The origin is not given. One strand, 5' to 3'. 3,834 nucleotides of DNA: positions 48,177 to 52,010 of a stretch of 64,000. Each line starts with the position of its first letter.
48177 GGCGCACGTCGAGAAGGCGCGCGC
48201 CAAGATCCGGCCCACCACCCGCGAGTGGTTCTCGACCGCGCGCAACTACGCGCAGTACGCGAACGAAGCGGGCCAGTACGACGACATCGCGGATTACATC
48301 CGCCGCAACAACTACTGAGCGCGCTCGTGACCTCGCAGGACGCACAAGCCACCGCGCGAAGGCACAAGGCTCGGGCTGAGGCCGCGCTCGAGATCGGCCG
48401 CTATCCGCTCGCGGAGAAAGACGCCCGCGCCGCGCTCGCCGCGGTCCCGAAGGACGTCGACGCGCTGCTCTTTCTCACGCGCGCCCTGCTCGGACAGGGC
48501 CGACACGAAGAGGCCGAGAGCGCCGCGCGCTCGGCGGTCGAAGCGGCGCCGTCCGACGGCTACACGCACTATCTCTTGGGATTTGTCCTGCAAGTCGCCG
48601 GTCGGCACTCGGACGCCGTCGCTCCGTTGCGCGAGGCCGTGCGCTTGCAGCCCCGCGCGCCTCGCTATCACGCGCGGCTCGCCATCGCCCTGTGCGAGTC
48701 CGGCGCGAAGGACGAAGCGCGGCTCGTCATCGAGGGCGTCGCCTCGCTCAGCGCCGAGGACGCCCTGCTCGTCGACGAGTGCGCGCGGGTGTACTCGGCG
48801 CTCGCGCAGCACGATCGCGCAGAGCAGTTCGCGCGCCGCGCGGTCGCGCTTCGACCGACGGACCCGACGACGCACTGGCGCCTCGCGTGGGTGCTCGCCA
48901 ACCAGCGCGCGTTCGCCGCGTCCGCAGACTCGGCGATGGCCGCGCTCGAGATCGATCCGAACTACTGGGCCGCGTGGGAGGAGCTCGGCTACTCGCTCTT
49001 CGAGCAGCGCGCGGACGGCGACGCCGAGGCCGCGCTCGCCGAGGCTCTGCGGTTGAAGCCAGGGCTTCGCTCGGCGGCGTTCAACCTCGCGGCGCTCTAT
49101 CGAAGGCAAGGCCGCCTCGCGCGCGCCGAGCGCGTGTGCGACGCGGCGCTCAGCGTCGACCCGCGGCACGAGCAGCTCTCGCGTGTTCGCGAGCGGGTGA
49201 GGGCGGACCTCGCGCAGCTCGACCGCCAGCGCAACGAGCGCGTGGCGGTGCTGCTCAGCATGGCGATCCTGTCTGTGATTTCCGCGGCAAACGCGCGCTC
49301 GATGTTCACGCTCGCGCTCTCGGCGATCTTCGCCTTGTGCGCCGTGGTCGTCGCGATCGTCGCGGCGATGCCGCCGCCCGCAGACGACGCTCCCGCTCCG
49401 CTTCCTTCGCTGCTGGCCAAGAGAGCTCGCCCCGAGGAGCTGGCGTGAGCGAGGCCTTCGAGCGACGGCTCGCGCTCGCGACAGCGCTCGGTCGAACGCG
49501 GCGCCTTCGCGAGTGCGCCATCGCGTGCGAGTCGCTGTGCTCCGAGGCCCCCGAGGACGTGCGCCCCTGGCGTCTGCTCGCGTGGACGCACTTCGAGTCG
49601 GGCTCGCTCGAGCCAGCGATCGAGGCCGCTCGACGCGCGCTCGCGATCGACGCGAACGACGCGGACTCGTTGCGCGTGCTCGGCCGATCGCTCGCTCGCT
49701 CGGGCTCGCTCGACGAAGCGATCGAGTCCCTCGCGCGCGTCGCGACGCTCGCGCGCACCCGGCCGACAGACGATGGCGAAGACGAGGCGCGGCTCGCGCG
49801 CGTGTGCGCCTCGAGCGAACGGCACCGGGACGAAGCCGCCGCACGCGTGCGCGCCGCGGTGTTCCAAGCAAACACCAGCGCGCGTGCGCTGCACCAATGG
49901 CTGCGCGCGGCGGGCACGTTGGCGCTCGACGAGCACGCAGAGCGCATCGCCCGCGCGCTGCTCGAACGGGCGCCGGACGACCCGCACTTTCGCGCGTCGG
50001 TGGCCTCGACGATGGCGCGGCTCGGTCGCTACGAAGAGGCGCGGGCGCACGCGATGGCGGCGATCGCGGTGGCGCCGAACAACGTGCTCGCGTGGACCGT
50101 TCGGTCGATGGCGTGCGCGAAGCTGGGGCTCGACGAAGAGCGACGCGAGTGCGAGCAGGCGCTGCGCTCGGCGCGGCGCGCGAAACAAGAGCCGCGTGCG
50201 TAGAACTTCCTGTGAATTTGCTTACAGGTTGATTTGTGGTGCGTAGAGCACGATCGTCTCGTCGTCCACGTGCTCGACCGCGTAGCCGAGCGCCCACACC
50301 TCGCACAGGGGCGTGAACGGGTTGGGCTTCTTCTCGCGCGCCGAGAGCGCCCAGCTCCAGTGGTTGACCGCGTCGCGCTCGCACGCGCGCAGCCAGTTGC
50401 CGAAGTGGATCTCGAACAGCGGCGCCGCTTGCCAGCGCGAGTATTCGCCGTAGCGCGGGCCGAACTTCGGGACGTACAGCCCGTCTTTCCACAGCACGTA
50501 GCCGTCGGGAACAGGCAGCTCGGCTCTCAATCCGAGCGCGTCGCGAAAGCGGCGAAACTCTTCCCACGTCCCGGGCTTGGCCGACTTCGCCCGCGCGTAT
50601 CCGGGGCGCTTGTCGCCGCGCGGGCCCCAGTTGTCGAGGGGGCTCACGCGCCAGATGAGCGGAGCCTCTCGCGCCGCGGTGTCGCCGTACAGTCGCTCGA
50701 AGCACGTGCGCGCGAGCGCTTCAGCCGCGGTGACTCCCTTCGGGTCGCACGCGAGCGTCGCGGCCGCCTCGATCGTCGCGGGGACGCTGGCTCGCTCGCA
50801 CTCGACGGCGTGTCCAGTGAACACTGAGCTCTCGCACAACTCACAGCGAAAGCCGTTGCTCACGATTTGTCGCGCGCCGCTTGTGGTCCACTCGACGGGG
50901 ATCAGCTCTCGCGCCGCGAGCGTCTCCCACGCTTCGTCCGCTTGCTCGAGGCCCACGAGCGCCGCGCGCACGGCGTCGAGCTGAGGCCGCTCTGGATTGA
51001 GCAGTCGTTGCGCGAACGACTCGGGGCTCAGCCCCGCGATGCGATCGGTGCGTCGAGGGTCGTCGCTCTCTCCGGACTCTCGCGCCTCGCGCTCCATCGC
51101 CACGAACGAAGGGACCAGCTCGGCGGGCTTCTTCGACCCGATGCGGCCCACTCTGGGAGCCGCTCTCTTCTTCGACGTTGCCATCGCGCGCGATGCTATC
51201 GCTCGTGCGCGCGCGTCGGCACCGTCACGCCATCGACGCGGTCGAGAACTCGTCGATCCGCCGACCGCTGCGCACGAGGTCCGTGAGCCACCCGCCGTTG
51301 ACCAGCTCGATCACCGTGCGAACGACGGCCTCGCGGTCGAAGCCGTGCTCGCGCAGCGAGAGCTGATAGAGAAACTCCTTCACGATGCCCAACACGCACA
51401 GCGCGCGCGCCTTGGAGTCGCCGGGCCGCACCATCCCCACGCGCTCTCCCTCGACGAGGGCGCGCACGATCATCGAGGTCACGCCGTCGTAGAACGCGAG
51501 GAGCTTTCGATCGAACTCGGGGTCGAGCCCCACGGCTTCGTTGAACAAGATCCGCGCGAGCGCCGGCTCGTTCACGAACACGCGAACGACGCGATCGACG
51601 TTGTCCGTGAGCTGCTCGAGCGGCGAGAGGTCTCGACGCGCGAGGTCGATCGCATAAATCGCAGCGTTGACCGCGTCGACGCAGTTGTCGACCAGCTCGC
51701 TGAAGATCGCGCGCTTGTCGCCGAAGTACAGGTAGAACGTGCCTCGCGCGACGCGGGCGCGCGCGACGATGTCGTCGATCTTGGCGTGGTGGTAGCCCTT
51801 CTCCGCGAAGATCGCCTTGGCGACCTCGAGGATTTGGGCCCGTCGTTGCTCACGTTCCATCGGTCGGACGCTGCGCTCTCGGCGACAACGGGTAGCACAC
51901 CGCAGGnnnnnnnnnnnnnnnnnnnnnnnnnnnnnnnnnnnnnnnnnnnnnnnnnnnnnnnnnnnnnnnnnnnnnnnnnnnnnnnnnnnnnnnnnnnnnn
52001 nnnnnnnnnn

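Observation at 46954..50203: TPR-AAA+ ATPase followed by two translationally coupled TPR proteins, directly downstream of era-der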

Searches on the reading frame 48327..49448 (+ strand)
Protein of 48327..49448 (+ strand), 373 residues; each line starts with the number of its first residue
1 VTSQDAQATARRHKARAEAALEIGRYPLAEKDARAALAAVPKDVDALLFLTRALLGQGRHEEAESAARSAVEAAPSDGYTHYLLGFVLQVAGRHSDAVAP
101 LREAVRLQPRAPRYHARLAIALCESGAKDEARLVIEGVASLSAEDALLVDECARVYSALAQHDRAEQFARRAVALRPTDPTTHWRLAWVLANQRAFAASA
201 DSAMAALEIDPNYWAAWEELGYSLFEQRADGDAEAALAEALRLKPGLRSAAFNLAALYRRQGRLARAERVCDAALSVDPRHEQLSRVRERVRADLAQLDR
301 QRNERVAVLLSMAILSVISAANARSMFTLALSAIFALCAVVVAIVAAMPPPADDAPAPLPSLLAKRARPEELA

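Call 7: search_protein_families(library=pfam, proteins=[window:48327-49448:+], max_evalue=0.01)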
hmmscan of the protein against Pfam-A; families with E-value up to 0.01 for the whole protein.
window:48327-49448:+ (373 aa): 19 families
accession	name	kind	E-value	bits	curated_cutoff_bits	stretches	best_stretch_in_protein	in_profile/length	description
PF07719.23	TPR_2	-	2.3e-23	80.8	27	1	250-281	3-34/34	Tetratricopeptide repeat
PF13432.12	TPR_16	-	1.3e-19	70.7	32.7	3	15-77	2-64/65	Tetratricopeptide repeat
PF14559.12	TPR_19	-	2.6e-18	66.5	25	3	22-83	3-64/68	Tetratricopeptide repeat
PF00515.34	TPR_1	-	3.6e-18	65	27.8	1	252-281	5-34/34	Tetratricopeptide repeat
PF13428.12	TPR_14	-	5.4e-18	64.1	23.5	3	45-85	2-42/44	Tetratricopeptide repeat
PF13431.12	TPR_17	-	3.8e-16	58.4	24.4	0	204-236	3-32/34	Tetratricopeptide repeat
PF13181.12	TPR_8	-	5.2e-16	57.8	25.7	0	250-281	3-34/34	Tetratricopeptide repeat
PF13414.12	TPR_11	-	2.7e-12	46.6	26.8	0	92-123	8-39/42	TPR repeat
PF13176.12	TPR_7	-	6.4e-09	35.6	27.9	1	252-281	3-34/36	Tetratricopeptide repeat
PF13424.12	TPR_12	-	2.2e-08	34.6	30.1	1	250-286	5-46/77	Tetratricopeptide repeat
PF23914.1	TPR_CcmH_CycH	-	4.6e-08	33.5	42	0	68-132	40-104/158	Cytochrome c-type biogenesis protein H TPR domain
PF12895.13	ANAPC3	-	4.9e-06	27.2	27.2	0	26-103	5-81/82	Anaphase-promoting complex, cyclosome, subunit 3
PF25063.1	ARM_TT21_C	-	3.8e-05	24.1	35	0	152-285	61-201/209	Tetratricopeptide repeat protein 21 C-terminal ARM domain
PF13374.12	TPR_10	-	6.7e-05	23.2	27.5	1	253-276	7-30/42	Tetratricopeptide repeat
PF14561.12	TPR_20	-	0.00045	20.9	25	0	32-63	10-41/90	Tetratricopeptide repeat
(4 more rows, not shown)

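Call 8: search_protein_families(library=ncbifam, proteins=[window:48327-49448:+], max_evalue=0.01)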
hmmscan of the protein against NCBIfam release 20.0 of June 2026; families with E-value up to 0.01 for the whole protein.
window:48327-49448:+ (373 aa): 19 families
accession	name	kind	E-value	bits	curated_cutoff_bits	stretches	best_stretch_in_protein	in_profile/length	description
NF040959.1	MamA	equivalog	4.8e-22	78.4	200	2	90-230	49-188/204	magnetosome protein MamA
TIGR02917.1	PEP_TPR_lipo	equivalog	2.8e-21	75.1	312.2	2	2-138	117-253/899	XrtA/PEP-CTERM system TPR-repeat protein PrsT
TIGR02521.1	type_IV_pilW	equivalog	1.9e-14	53.8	154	3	114-271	33-192/234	type IV pilus biogenesis/stability protein PilW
NF033758.1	gliding_GltE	equivalog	4.8e-12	45.6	225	2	204-306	76-171/411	adventurous gliding motility TPR repeat lipoprotein GltE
NF033920.0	C39_PA2778_fam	equivalog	1.8e-09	37.4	150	2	190-278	166-254/255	PA2778 family cysteine peptidase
TIGR03939.1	PGA_TPR_OMP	equivalog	2.1e-09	36.2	366.65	1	8-122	84-198/800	poly-beta-1,6 N-acetyl-D-glucosamine export porin PgaA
TIGR02552.1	LcrH_SycD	equivalog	1.6e-08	34.4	104.8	0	57-145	31-119/136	SycD/LcrH family type III secretion system chaperone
NF007302.0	PRK09782.1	equivalog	1.8e-07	29.6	1223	1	61-173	596-707/990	phage receptor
NF033762.1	social_mot_Tgl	equivalog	2.1e-07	30.6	225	1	203-275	54-127/252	social motility TPR repeat lipoprotein Tgl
NF008520.0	PRK11447.1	equivalog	5.6e-07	27.7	858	1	9-103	460-554/1157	cellulose synthase complex outer membrane protein BcsC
NF052415.1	T3SS_chap_SctY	equivalog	1.5e-05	25.4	70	0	8-72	38-105/106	type III secretion apparatus assembly chaperone SctY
NF008391.2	PRK11189.1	equivalog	0.00011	21.8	250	0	22-108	77-163/297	lipoprotein NlpI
NF007468.0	PRK10049.1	equivalog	0.00013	20.3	1043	1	7-152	98-242/817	poly-beta-1,6 N-acetyl-D-glucosamine export porin PgaA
NF002725.1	PRK02603.1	equivalog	0.0011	18.9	143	0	76-130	70-124/173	photosystem I assembly protein Ycf3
TIGR02795.1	tol_pal_ybgF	equivalog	0.0016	19.1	90.1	0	54-139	12-103/119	tol-pal system protein YbgF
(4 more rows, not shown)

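Call 12: search_protein_families(library=padloc, proteins=[window:48327-49448:+], max_evalue=0.01)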
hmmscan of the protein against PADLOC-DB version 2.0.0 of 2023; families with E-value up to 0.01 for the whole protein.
window:48327-49448:+ (373 aa): 1 family
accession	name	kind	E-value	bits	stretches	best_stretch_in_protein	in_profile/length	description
PDLC04781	PDC-M71B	-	0.0046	13.7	0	146-178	150-182/515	-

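Call 83: find_homologous_proteins(query=window:48327-49448:+, max_evalue=1e-10)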
Query window:48327-49448:+ (373 aa): 32 proteins with E <= 1e-10 among 8000 candidates.
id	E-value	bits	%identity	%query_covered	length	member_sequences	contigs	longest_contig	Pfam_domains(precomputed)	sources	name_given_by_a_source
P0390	1.0e-219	747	97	99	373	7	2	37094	PF25063.1,PF13431.13,PF23914.2,PF13414.13,PF13176.13,PF13428.13,PF13374.13,PF14559.13,PF00515.35,PF12895.14,PF13424.13,PF21033.5,PF13432.13,PF13181.13,PF07719.24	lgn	-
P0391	3.9e-201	685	88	100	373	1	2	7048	PF25063.1,PF13431.13,PF23914.2,PF13414.13,PF13176.13,PF13428.13,PF14559.13,PF00515.35,PF13424.13,PF21033.5,PF13432.13,PF13181.13,PF07719.24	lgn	-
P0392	7.7e-183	625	83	98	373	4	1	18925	PF25063.1,PF13431.13,PF23914.2,PF13414.13,PF13428.13,PF14559.13,PF00515.35,PF12895.14,PF13424.13,PF21033.5,PF13432.13,PF13181.13,PF07719.24,PF13174.13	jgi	jgi:tetratricopeptide (TPR) repeat protein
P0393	1.7e-160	552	71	99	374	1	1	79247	PF25063.1,PF13431.13,PF23914.2,PF13414.13,PF13176.13,PF13428.13,PF14559.13,PF00515.35,PF12895.14,PF13424.13,PF13432.13,PF13181.13,PF07719.24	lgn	-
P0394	2.8e-144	499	67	100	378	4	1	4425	PF14559.13,PF13431.13,PF23914.2,PF13414.13,PF00515.35,PF13432.13,PF13428.13,PF13181.13,PF07719.24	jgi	jgi:tetratricopeptide (TPR) repeat protein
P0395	1.2e-143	496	68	98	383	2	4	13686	PF13431.13,PF23914.2,PF13414.13,PF13176.13,PF13428.13,PF13374.13,PF14559.13,PF00515.35,PF12895.14,PF13424.13,PF21033.5,PF13432.13,PF13181.13,PF07719.24,PF13174.13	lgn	-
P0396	3.0e-141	489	67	93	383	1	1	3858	PF14559.13,PF13431.13,PF13414.13,PF00515.35,PF13424.13,PF13432.13,PF13428.13,PF13181.13,PF07719.24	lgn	-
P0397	6.5e-140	484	64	98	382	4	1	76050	PF14559.13,PF13431.13,PF23914.2,PF13414.13,PF00515.35,PF12895.14,PF13424.13,PF13432.13,PF13428.13,PF13181.13,PF07719.24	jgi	jgi:tetratricopeptide (TPR) repeat protein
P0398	2.2e-135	469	73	88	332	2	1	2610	PF13431.13,PF23914.2,PF13414.13,PF13176.13,PF12569.15,PF13428.13,PF13374.13,PF14559.13,PF13371.13,PF00515.35,PF13424.13,PF21033.5,PF13432.13,PF13181.13,PF07719.24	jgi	jgi:tetratricopeptide (TPR) repeat protein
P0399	6.3e-134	465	63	98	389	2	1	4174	PF03704.24,PF13431.13,PF23914.2,PF13414.13,PF13176.13,PF13428.13,PF14559.13,PF00515.35,PF12895.14,PF13424.13,PF21033.5,PF13432.13,PF13181.13,PF07719.24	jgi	jgi:Flp pilus assembly protein TadD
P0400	1.2e-130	454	62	98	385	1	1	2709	PF13431.13,PF23914.2,PF13414.13,PF13428.13,PF14559.13,PF00515.35,PF12895.14,PF13424.13,PF21033.5,PF13432.13,PF13181.13,PF07719.24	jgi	jgi:tetratricopeptide (TPR) repeat protein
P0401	2.1e-90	322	49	97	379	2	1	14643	PF07721.21,PF14559.13,PF13431.13,PF13414.13,PF00515.35,PF12895.14,PF13424.13,PF13432.13,PF13428.13,PF13181.13,PF07719.24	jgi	jgi:tetratricopeptide (TPR) repeat protein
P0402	4.9e-87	310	47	99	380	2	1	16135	PF14559.13,PF13431.13,PF23914.2,PF13414.13,PF00515.35,PF13424.13,PF13432.13,PF13428.13,PF13429.13,PF13181.13,PF07719.24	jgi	jgi:Flp pilus assembly protein TadD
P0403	1.2e-86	309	51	86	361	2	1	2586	PF13431.13,PF23914.2,PF13414.13,PF13176.13,PF13428.13,PF14559.13,PF00515.35,PF12895.14,PF13424.13,PF21033.5,PF13432.13,PF13181.13,PF07719.24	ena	-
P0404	2.1e-86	308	57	77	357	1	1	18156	PF13431.13,PF23914.2,PF13414.13,PF13428.13,PF14559.13,PF24575.2,PF13371.13,PF00515.35,PF12895.14,PF13432.13,PF13181.13,PF07719.24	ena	-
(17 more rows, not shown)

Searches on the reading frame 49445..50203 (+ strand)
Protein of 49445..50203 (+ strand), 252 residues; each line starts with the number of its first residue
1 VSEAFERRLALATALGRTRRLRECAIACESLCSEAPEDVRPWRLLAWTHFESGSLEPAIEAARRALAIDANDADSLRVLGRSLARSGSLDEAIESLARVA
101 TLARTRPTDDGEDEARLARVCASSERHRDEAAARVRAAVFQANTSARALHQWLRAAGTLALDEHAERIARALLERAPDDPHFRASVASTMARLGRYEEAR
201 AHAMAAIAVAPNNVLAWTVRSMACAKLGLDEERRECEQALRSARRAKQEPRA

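Call 7: search_protein_families(library=pfam, proteins=[window:49445-50203:+], max_evalue=0.01)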
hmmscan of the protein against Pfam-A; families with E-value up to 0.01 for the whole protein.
window:49445-50203:+ (252 aa): 13 families
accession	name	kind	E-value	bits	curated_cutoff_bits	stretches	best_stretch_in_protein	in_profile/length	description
PF07719.23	TPR_2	-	2.8e-12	46.2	27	1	41-71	3-33/34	Tetratricopeptide repeat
PF13428.12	TPR_14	-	4.2e-11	42.8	23.5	2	40-81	2-43/44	Tetratricopeptide repeat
PF13431.12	TPR_17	-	4.4e-11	42.6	24.4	0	63-94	3-34/34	Tetratricopeptide repeat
PF13181.12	TPR_8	-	3.8e-10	39.5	25.7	0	44-72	6-34/34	Tetratricopeptide repeat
PF13424.12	TPR_12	-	7.7e-09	36.1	30.1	0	75-128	5-58/77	Tetratricopeptide repeat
PF14559.12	TPR_19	-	3.2e-08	34.2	25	3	50-100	2-52/68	Tetratricopeptide repeat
PF00515.34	TPR_1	-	5.8e-08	32.7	27.8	0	42-72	4-34/34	Tetratricopeptide repeat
PF13414.12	TPR_11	-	1.9e-07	31.1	26.8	1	49-87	4-42/42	TPR repeat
PF13432.12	TPR_16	-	4.2e-07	30.7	32.7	2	45-103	3-61/65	Tetratricopeptide repeat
PF13371.12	TPR_9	-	5.6e-07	29.9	35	1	49-107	5-63/73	Tetratricopeptide repeat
PF12895.13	ANAPC3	-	8.5e-07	29.6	27.2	1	23-97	7-80/82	Anaphase-promoting complex, cyclosome, subunit 3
PF23914.1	TPR_CcmH_CycH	-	2.5e-06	27.8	42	1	32-109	43-120/158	Cytochrome c-type biogenesis protein H TPR domain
PF13174.12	TPR_6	-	0.0069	17.4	26.3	0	79-100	6-27/33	Tetratricopeptide repeat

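Call 8: search_protein_families(library=ncbifam, proteins=[window:49445-50203:+], max_evalue=0.01)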
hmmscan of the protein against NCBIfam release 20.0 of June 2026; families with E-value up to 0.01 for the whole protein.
window:49445-50203:+ (252 aa): 6 families
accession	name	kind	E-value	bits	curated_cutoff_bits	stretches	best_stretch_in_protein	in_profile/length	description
TIGR02917.1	PEP_TPR_lipo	equivalog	5.4e-11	41.1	312.2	1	32-216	322-501/899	XrtA/PEP-CTERM system TPR-repeat protein PrsT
NF052415.1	T3SS_chap_SctY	equivalog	2.5e-09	37.6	70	2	163-237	23-100/106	type III secretion apparatus assembly chaperone SctY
NF040959.1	MamA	equivalog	3.3e-07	30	200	1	11-100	77-200/204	magnetosome protein MamA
TIGR02521.1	type_IV_pilW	equivalog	5.1e-05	22.9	154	0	35-98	61-124/234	type IV pilus biogenesis/stability protein PilW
TIGR02552.1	LcrH_SycD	equivalog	0.00015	21.5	104.8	0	28-107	41-120/136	SycD/LcrH family type III secretion system chaperone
NF033920.0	C39_PA2778_fam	equivalog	0.00078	18.9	150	0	143-240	153-251/255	PA2778 family cysteine peptidase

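Call 12: search_protein_families(library=padloc, proteins=[window:49445-50203:+], max_evalue=0.01)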
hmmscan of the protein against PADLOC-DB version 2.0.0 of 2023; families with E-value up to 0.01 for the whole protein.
window:49445-50203:+ (252 aa): 0 families

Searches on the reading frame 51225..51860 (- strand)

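Call 7: search_protein_families(library=pfam, proteins=[window:51225-51860:-], max_evalue=0.01)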
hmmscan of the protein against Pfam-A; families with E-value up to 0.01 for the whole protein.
window:51225-51860:- (211 aa): 3 families
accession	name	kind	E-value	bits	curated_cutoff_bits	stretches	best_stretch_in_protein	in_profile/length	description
PF00440.29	TetR_N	-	2.8e-15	56.3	24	1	10-56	1-47/47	Bacterial regulatory proteins, tetR family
PF17932.6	TetR_C_24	-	5.9e-07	30.2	26.4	1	78-161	2-85/114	Tetracyclin repressor-like, C-terminal domain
PF14514.11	TetR_C_9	-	0.0036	17.9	25.3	1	77-182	1-107/130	Tetracyclin repressor-like, C-terminal domain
